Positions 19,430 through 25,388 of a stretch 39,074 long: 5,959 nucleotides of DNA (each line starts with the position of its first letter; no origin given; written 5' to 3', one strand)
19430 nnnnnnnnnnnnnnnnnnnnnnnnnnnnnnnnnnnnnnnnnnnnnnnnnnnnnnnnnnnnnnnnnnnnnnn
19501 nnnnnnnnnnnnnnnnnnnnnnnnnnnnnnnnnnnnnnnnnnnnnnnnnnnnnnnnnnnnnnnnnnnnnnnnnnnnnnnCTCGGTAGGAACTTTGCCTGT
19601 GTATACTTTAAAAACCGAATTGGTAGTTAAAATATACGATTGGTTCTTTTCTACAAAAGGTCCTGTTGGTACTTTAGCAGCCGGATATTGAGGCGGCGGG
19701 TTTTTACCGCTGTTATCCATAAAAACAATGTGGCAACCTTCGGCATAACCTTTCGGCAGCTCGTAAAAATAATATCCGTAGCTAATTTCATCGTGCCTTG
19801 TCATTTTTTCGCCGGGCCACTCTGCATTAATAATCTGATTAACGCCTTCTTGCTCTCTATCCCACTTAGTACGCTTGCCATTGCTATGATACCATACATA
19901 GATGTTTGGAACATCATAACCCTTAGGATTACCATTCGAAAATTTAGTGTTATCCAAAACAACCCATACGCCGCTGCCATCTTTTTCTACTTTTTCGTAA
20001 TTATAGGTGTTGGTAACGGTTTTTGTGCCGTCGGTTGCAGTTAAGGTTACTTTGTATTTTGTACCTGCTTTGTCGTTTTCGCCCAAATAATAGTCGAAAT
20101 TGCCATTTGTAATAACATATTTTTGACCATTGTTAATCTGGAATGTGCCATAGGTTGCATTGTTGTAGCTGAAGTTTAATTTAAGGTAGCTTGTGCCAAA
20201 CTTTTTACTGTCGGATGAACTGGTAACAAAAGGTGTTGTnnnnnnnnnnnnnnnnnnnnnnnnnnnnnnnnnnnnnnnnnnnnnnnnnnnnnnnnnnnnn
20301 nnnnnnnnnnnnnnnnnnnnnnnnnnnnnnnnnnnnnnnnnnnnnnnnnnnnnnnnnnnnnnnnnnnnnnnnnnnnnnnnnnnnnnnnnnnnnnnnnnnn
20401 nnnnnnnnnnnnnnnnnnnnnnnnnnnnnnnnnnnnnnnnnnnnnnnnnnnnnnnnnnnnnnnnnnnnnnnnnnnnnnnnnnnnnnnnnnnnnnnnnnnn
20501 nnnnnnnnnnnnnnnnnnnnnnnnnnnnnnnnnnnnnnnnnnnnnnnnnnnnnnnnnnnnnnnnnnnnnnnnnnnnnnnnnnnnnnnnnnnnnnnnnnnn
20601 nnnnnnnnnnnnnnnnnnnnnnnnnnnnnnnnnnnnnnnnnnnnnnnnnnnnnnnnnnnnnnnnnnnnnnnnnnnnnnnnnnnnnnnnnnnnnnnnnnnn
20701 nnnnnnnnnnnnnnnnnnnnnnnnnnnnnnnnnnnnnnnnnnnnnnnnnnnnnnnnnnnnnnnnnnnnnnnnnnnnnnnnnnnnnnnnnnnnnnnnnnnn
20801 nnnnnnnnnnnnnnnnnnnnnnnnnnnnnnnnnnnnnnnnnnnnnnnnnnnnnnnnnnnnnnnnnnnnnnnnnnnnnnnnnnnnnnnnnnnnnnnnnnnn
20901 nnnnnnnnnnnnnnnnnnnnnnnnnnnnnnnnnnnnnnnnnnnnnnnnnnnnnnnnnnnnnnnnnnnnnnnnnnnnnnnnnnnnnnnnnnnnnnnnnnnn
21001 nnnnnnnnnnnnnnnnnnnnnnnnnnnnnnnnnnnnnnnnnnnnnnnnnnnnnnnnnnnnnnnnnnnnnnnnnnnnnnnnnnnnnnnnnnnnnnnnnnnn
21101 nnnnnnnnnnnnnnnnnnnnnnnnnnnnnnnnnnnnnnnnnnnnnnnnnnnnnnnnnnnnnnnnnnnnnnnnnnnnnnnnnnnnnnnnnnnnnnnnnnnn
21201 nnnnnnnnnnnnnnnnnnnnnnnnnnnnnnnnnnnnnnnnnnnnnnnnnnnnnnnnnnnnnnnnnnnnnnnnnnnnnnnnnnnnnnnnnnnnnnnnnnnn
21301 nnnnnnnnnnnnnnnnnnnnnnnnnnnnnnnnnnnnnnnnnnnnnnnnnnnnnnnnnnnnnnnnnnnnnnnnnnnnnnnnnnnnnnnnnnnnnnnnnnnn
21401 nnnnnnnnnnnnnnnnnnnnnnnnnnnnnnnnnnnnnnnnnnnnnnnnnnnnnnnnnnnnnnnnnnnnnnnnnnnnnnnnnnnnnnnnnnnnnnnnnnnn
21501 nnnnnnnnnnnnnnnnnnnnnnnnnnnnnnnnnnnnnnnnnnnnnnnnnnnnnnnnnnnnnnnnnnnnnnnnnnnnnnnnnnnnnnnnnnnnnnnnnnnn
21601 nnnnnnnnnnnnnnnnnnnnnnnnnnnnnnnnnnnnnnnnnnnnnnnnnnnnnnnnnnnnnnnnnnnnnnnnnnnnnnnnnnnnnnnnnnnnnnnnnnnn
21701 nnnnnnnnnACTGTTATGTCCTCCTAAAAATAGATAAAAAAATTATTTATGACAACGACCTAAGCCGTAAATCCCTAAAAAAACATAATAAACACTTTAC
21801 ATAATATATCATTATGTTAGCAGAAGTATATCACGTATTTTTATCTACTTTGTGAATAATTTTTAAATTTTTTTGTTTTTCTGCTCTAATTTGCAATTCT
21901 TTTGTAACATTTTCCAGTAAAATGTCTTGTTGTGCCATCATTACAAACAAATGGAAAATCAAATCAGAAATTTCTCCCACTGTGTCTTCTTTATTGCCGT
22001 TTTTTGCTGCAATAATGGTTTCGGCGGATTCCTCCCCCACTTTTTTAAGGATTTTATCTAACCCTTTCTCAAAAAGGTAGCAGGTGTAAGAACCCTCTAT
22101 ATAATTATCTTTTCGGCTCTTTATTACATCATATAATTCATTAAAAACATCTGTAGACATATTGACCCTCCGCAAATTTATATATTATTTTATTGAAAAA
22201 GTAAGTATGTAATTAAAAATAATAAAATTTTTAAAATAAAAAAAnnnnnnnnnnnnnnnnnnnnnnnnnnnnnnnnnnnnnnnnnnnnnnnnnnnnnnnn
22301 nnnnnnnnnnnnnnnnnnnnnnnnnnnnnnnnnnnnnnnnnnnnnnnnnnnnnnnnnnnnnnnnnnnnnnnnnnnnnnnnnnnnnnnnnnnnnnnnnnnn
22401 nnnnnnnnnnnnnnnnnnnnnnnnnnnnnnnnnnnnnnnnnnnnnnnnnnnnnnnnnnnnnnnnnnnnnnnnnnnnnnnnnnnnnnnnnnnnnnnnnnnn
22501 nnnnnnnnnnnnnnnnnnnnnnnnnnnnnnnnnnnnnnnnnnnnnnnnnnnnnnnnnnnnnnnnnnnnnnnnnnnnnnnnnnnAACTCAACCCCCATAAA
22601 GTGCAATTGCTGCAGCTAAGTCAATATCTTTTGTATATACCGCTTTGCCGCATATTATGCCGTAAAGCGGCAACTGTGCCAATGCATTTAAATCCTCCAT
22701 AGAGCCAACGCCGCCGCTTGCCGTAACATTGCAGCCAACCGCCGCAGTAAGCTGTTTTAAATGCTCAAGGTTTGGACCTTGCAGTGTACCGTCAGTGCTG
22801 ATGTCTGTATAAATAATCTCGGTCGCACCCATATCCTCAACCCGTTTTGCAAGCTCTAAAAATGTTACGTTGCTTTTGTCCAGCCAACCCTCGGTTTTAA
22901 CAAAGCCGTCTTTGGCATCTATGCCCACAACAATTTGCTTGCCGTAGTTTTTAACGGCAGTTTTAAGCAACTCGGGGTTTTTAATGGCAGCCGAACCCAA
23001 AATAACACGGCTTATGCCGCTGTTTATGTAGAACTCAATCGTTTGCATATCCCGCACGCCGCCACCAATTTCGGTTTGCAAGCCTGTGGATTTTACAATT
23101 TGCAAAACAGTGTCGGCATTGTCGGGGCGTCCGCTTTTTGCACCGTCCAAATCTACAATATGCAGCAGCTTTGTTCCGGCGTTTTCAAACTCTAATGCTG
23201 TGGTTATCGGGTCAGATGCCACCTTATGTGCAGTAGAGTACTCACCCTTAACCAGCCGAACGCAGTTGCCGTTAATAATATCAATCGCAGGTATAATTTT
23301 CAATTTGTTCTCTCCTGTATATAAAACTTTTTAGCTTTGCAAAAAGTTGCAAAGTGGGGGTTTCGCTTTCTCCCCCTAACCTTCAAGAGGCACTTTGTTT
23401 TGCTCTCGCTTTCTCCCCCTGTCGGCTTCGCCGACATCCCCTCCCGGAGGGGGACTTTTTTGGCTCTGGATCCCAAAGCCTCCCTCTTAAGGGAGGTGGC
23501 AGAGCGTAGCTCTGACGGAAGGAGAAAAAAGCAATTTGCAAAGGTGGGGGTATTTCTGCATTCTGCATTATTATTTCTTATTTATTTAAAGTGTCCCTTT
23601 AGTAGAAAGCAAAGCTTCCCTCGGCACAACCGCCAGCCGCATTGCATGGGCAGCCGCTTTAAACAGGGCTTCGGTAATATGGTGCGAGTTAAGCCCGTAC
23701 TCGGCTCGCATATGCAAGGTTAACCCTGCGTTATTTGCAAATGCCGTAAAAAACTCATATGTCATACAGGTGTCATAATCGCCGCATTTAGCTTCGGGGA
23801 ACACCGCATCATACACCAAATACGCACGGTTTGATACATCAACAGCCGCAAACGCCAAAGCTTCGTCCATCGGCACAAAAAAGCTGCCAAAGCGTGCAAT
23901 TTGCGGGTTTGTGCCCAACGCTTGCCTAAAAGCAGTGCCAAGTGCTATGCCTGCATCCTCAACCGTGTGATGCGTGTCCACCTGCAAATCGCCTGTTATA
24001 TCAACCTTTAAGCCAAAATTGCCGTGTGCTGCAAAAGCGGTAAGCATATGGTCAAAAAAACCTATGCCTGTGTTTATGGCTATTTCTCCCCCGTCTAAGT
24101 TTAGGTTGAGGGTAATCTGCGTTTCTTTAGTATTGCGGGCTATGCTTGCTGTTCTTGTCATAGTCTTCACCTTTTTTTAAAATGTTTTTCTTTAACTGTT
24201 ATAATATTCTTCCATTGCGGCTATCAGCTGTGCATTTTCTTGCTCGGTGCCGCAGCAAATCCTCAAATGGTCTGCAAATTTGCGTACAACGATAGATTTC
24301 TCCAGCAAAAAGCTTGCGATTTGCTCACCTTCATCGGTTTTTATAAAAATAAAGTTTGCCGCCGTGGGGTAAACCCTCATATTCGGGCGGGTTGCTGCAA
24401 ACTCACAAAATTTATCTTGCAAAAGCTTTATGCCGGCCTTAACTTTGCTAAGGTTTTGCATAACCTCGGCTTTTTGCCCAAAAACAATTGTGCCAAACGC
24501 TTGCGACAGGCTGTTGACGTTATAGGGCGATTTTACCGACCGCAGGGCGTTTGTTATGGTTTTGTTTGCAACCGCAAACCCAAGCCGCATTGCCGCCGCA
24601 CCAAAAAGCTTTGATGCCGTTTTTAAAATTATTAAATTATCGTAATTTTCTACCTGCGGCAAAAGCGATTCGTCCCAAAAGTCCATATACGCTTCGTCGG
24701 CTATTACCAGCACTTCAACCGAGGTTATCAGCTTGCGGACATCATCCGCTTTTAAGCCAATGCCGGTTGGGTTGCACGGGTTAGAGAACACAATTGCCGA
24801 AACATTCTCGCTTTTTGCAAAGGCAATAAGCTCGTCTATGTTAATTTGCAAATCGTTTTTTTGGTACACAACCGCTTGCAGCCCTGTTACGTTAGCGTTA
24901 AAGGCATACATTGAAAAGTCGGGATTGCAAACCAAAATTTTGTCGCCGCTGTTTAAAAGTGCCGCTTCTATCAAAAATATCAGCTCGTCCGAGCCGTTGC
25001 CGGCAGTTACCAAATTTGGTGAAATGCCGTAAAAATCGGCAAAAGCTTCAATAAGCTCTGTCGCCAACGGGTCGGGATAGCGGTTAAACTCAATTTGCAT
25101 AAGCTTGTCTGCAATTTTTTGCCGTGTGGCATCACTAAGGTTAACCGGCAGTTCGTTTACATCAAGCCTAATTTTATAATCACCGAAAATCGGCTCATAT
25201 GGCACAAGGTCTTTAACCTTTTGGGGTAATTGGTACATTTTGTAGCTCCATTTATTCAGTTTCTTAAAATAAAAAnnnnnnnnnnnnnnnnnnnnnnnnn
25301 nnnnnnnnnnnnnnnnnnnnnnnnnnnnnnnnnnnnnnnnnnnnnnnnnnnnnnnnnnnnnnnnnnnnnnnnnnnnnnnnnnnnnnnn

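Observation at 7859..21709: Compact three-gene, wall-tethered amylosome-like starch-degradation locus inserted between housekeeping operons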

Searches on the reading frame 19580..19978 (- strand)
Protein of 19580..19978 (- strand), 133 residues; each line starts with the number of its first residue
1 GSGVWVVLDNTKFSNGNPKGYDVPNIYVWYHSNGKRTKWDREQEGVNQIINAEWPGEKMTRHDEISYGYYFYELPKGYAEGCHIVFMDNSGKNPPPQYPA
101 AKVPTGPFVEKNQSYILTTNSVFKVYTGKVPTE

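Call 23: search_protein_families(library=pfam, proteins=[window:19580-19978:-], max_evalue=10)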
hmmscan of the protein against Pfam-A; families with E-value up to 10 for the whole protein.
seq(133 aa): 1 family
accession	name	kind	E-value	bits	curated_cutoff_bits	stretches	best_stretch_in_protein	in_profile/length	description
PF16738.10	CBM26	-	7.8e-09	36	28.1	1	17-100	5-67/70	Starch-binding module 26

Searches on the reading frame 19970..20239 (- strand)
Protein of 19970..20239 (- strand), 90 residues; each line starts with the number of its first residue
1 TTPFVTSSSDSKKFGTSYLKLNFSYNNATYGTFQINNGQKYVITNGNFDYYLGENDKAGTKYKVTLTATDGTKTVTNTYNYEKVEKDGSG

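Call 23: search_protein_families(library=pfam, proteins=[window:19970-20239:-], max_evalue=10)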
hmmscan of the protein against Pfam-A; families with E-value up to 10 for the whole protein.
seq(90 aa): 2 families
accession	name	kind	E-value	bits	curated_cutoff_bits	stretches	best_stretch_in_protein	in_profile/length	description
PF20495.3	DUF6727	-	0.0078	16.5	22.3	1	13-69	43-94/152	Family of unknown function (DUF6727)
PF16845.11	SQAPI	-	0.096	13.5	31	1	58-82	42-65/83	Aspartic acid proteinase inhibitor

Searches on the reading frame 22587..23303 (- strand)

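Call 14: search_protein_families(library=ncbifam, proteins=[window:22587-23303:-], max_evalue=0.00001)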
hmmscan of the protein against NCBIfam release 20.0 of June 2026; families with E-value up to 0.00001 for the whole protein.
window:22587-23303:- (238 aa): 12 families
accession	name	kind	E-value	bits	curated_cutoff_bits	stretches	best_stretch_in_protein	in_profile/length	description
TIGR00007.1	TIGR00007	equivalog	1.7e-80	270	228.95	1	3-231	1-230/231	1-(5-phosphoribosyl)-5-[(5-phosphoribosylamino)methylideneamino]imidazole-4-carboxamide isomerase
NF010112.0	PRK13585.1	equivalog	1.8e-67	227.4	243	1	1-234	3-236/241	1-(5-phosphoribosyl)-5-[(5-phosphoribosylamino)methylideneamino]imidazole-4-carboxamide isomerase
TIGR01919.1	hisA-trpF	equivalog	2.5e-49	168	306.45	1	2-234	4-240/243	bifunctional 1-(5-phosphoribosyl)-5-((5-phosphoribosylamino)methylideneamino)imidazole-4-carboxamide isomerase/phosphoribosylanthranilate is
NF010114.0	PRK13587.1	equivalog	2e-46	158.6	305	1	2-225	3-227/234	1-(5-phosphoribosyl)-5-((5-phosphoribosylamino)methylideneamino)imidazole-4-carboxamide isomerase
NF003156.0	PRK04128.1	equivalog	4.5e-45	154.3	285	1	1-231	2-223/231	1-(5-phosphoribosyl)-5-((5-phosphoribosylamino)methylideneamino)imidazole-4-carboxamide isomerase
NF010113.0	PRK13586.1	equivalog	1.2e-34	120.1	238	1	1-227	2-226/232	1-(5-phosphoribosyl)-5-((5-phosphoribosylamino)methylideneamino)imidazole-4-carboxamide isomerase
TIGR03572.1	WbuZ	equivalog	1.4e-32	112.9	299.7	1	2-209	5-216/232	glycosyl amidation-associated protein WbuZ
NF038364.1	AglZ_HisF2_fam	equivalog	4e-31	108.3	310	1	2-220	4-226/248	AglZ/HisF2 family acetamidino modification protein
TIGR00735.1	hisF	equivalog_domain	1.2e-30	106.7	294.55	1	2-206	5-215/254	imidazole glycerol phosphate synthase subunit HisF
NF010712.0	PRK14114.1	equivalog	3.5e-29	102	327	1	1-208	1-206/241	1-(5-phosphoribosyl)-5-((5-phosphoribosylamino)methylideneamino)imidazole-4-carboxamide isomerase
TIGR00734.1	hisAF_rel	hypoth_equivalog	9.8e-21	74.6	179.85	1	1-223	1-217/221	HisA/HisF family protein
TIGR02129.1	hisA_euk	equivalog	5e-07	29.7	229.3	1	2-211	2-224/255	phosphoribosylformimino-5-aminoimidazole carboxamide ribotide isomerase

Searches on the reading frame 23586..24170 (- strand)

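Call 14: search_protein_families(library=ncbifam, proteins=[window:23586-24170:-], max_evalue=0.00001)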
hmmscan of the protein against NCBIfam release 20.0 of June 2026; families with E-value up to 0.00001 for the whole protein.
window:23586-24170:- (194 aa): 13 families
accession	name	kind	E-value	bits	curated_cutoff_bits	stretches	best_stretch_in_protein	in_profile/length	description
NF002111.0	PRK00951.2-1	equivalog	2.2e-74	249.2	231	1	4-194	2-194/194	imidazoleglycerol-phosphate dehydratase HisB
NF002109.0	PRK00951.1-5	equivalog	1e-71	240.8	278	1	5-194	2-196/196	imidazoleglycerol-phosphate dehydratase HisB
NF002107.0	PRK00951.1-2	equivalog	3.3e-69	232.4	267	1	6-193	2-193/194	imidazoleglycerol-phosphate dehydratase HisB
NF002115.0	PRK00951.2-5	equivalog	3.5e-66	222.7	289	1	4-194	1-195/195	imidazoleglycerol-phosphate dehydratase HisB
NF002112.0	PRK00951.2-2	equivalog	2.4e-64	216.6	315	1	6-194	2-194/194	imidazoleglycerol-phosphate dehydratase HisB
NF002114.0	PRK00951.2-4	equivalog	2.6e-64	216.4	189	1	8-194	2-190/190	imidazoleglycerol-phosphate dehydratase HisB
NF002116.0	PRK00951.2-6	equivalog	3e-63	213.3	269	1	4-194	2-197/197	imidazoleglycerol-phosphate dehydratase HisB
NF003937.0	PRK05446.1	equivalog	3.4e-63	213.8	443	1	3-194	164-355/355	bifunctional histidinol-phosphatase/imidazoleglycerol-phosphate dehydratase HisB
NF002108.0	PRK00951.1-3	equivalog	9.5e-63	211.6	328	1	3-182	7-187/205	imidazoleglycerol-phosphate dehydratase HisB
NF002110.2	PRK00951.1-6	equivalog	9.8e-63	211.5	266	1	6-194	1-199/199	imidazoleglycerol-phosphate dehydratase HisB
NF002106.0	PRK00951.1-1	equivalog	6.1e-58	195.7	283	1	4-193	2-196/197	imidazoleglycerol-phosphate dehydratase HisB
NF002113.0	PRK00951.2-3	equivalog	3.7e-51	173.7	288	1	6-193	2-189/190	imidazoleglycerol-phosphate dehydratase HisB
NF010121.0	PRK13598.1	equivalog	3.4e-45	154.2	295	1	4-194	1-193/193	imidazoleglycerol-phosphate dehydratase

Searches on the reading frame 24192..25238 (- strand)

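Call 14: search_protein_families(library=ncbifam, proteins=[window:24192-25238:-], max_evalue=0.00001)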
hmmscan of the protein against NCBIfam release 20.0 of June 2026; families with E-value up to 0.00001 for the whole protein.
window:24192-25238:- (348 aa): 61 families (the best 25 are shown)
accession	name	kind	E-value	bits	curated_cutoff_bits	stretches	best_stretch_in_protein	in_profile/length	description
TIGR01141.1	hisC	equivalog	3.2e-80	269.7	276.55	1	6-344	2-348/349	histidinol-phosphate transaminase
NF002726.0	PRK02610.1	equivalog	3.2e-60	204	391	1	24-345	32-368/374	histidinol-phosphate transaminase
NF002877.0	PRK03317.1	equivalog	6.6e-52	176.5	409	1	9-346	20-367/374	histidinol-phosphate transaminase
TIGR01140.1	L_thr_O3P_dcar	equivalog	1.5e-51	175.5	290.55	1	47-342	38-330/331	threonine-phosphate decarboxylase CobD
NF002878.0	PRK03321.1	subfamily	1.1e-49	169.1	374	1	21-345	23-348/352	histidinol-phosphate transaminase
NF003496.0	PRK05166.1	equivalog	6.7e-47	160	540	1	24-344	40-368/373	histidinol-phosphate transaminase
NF006014.0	PRK08153.1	equivalog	5.1e-34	117.7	510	1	24-342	37-360/370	pyridoxal phosphate-dependent aminotransferase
NF006580.0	PRK09105.1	subfamily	2.1e-29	102.5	444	1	22-345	48-370/375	pyridoxal phosphate-dependent aminotransferase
NF041364.1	GntC_guanitoxin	equivalog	1e-26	93.7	415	1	31-342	13-350/356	guanitoxin biosynthesis PLP-dependent (S)-gamma-hydroxy-L-arginine cyclodehydratase GntC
NF006225.0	PRK08354.1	equivalog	2.7e-26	92.7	288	1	58-346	47-316/318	putative aminotransferase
NF005915.1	PRK07908.1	equivalog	3.1e-25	89.2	360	1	19-342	6-331/332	Rv2231c family histidinol phosphate aminotransferase CobC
NF051461.1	pyoverd_PtaA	equivalog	4.7e-24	84.8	500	1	21-340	35-354/359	pyoverdine biosynthesis transaminase PtaA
NF053748.1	bifunc_CobBC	exception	2.5e-22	79.1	950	1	18-320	473-767/797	bifunctional hydrogenobyrinic acid a,c-diamide synthase/histidinol phosphate aminotransferase CobBC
NF004870.0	PRK06225.1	equivalog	9.7e-21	73.9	351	1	36-320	44-339/380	pyridoxal phosphate-dependent aminotransferase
NF005744.0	PRK07568.1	subfamily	2.2e-18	66.3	389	1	73-262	87-289/398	pyridoxal phosphate-dependent aminotransferase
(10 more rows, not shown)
